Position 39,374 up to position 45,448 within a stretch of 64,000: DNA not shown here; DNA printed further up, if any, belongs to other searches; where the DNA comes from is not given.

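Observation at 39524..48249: Two adjacent giant secreted proteins fuse a family-5 solute-binding fold to a C-terminal dockerin-like module, with no transporter genes nearby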

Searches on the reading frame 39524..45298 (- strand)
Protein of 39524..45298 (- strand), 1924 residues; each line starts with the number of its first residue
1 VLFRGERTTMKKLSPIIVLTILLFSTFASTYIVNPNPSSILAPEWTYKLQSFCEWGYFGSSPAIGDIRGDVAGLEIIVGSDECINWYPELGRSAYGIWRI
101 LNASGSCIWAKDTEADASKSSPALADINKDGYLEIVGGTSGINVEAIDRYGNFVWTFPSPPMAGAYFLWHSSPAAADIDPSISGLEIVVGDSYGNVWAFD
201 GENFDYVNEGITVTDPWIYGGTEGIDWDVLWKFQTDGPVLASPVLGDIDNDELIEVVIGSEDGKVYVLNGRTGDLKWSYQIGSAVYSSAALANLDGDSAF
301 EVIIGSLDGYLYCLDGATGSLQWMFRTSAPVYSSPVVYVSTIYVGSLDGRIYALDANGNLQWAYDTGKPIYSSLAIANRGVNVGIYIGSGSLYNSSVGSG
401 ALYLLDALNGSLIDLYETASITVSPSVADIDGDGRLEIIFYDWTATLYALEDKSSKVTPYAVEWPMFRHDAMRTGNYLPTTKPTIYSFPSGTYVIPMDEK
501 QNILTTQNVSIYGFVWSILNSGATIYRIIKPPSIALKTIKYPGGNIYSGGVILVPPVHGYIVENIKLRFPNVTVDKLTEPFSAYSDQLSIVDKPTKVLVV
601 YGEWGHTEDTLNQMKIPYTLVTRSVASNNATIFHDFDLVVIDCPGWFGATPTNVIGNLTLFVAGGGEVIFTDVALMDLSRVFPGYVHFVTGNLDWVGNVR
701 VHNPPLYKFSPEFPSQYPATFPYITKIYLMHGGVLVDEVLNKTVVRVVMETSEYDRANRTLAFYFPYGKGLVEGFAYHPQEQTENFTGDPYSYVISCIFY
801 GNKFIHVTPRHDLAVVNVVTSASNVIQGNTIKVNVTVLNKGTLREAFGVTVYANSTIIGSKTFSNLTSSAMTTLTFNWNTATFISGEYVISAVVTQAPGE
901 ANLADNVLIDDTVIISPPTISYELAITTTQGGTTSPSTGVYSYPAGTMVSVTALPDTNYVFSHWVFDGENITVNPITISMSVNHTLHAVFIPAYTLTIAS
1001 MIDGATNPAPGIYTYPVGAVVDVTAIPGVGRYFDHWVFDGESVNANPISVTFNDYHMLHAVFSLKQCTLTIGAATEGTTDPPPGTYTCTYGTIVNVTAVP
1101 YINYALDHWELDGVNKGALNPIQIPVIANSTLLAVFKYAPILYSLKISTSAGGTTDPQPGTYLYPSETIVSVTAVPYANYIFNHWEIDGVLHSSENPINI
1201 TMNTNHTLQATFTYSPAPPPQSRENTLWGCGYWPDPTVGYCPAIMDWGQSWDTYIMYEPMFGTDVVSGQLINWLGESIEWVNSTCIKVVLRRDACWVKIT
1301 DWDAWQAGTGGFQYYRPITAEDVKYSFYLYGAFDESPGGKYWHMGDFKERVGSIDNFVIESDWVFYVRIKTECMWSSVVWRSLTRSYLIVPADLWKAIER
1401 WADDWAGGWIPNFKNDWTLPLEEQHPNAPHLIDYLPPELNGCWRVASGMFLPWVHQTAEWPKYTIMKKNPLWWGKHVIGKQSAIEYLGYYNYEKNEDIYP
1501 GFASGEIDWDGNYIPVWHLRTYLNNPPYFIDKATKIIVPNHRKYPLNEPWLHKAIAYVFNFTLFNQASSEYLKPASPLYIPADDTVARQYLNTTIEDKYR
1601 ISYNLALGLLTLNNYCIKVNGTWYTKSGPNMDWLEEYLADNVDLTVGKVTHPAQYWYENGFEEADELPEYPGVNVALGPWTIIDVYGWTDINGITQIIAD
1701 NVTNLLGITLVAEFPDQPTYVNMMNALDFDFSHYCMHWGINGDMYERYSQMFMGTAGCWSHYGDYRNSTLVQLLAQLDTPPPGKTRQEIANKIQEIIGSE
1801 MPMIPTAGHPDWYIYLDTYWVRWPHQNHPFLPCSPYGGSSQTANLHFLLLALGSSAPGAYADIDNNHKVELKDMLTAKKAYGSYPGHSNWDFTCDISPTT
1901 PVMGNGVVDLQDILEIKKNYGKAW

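Call 5: search_protein_families(library=pfam, proteins=[window:39524-45298:-], max_evalue=1)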
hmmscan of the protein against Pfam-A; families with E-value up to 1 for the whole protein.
window:39524-45298:- (1924 aa): 12 families
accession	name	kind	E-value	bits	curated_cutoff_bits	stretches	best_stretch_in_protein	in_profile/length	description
PF13570.13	Beta-prop_ACSF4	-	1.9e-32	113.4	133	1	228-402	82-247/329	Beta-alanine-activating enzyme, beta-propeller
PF18998.6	Flg_new_2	-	8.9e-29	99.7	23.6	4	1143-1215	1-72/73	Divergent InlB B-repeat domain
PF25292.1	Beta-prop_CGLA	-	1.1e-19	71.5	26.8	3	293-337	38-82/316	Lambda-carrageenase beta-propeller domain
PF13360.13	PQQ_2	-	2e-18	67.4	27.6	2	302-421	36-149/233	Outer membrane protein assembly factor BamB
PF13517.12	FG-GAP_3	-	5.4e-11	43.4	26.9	4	247-303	1-60/61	FG-GAP-like repeat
PF07705.17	CARDB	-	4.1e-08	33.8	22.7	1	812-894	3-83/101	CARDB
PF00496.27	SBP_bac_5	-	1.7e-06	27.8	32.4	1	1309-1748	33-357/368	Bacterial extracellular solute-binding proteins, family 5 Middle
PF01839.29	FG-GAP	-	3e-06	27.4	22.1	2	120-140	3-23/37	FG-GAP repeat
PF23727.1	Beta-prop_FAM234A_B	-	0.00014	21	26.4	1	227-300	275-352/467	FAM234A/B beta-propeller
PF14783.12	BBS2_Mid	-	0.13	12.9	27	0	245-287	4-44/108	Ciliary BBSome complex subunit 2, middle region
PF01584.24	CheW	-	0.17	11.9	23.5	1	1500-1541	35-76/138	CheW-like domain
PF15907.11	Itfg2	-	0.33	10.6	27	0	258-327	226-292/330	Integrin-alpha FG-GAP repeat-containing protein 2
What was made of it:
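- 42617..42865 (-): Protein 1 CARDB domain (aa 812-894). call 5 (33.8 bits vs 22.7)
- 41654..42556 (-): Protein 1 has four InlB B-repeat-like (Flg_new_2) modules (aa ~915-1215), followed by a PAPPPQ linker. call 5 (99.7 bits, 4 stretches)
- Checked: Pfam SBP_bac_5 itself is below threshold for protein 1 (27.8 vs 32.4 bits) and absent for protein 2 (call 5).
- Protein 1 fuses the binding domain to adhesin-like modules: a propeller, CARDB and B-repeats (call 5).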

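Call 6: search_protein_families(library=ncbifam, proteins=[window:39524-45298:-], max_evalue=1)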
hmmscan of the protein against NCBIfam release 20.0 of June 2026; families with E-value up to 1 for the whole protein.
window:39524-45298:- (1924 aa): 5 families
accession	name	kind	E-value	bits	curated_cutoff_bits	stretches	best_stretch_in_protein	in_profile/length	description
TIGR03300.1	assembly_YfgL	equivalog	4.5e-20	71.7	285.2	2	256-370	68-177/377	outer membrane protein assembly factor BamB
NF053615.1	SerThrKinAfsKStmc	equivalog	2e-11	43.3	1300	1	256-357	708-802/809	protein serine/threonine kinase AfsK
NF008351.0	PRK11138.1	equivalog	2.1e-10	39.7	423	3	301-372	122-194/394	outer membrane protein assembly factor BamB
TIGR03075.1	PQQ_enz_alc_DH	subfamily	7.8e-07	28.1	480.05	3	261-339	442-515/530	PQQ-dependent dehydrogenase, methanol/ethanol family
NF052506.1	PA5033_fam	subfamily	0.011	14.5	100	1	255-307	221-271/284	PA5033 family protein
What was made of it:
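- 43889..45181 (-): Protein 1 beta-propeller (PQQ-like / FG-GAP repeats), aa ~40-470. call 5 (PQQ_2 at 67 bits and FG-GAP_3 at 43 bits, both above threshold) and call 6.
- Tried and rejected: NCBIfam on the two proteins gave only sub-threshold BamB/PQQ hits (call 6).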

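Call 82: list_cluster_members(proteins=[window:39524-45271:-])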
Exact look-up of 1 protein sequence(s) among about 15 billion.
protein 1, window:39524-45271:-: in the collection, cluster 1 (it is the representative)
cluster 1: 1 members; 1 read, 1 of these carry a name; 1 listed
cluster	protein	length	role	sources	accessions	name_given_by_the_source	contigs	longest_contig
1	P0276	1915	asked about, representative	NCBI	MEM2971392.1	MAG: PQQ-binding-like beta-propeller repeat protein [Candidatus Bathyarchaeia archaeon]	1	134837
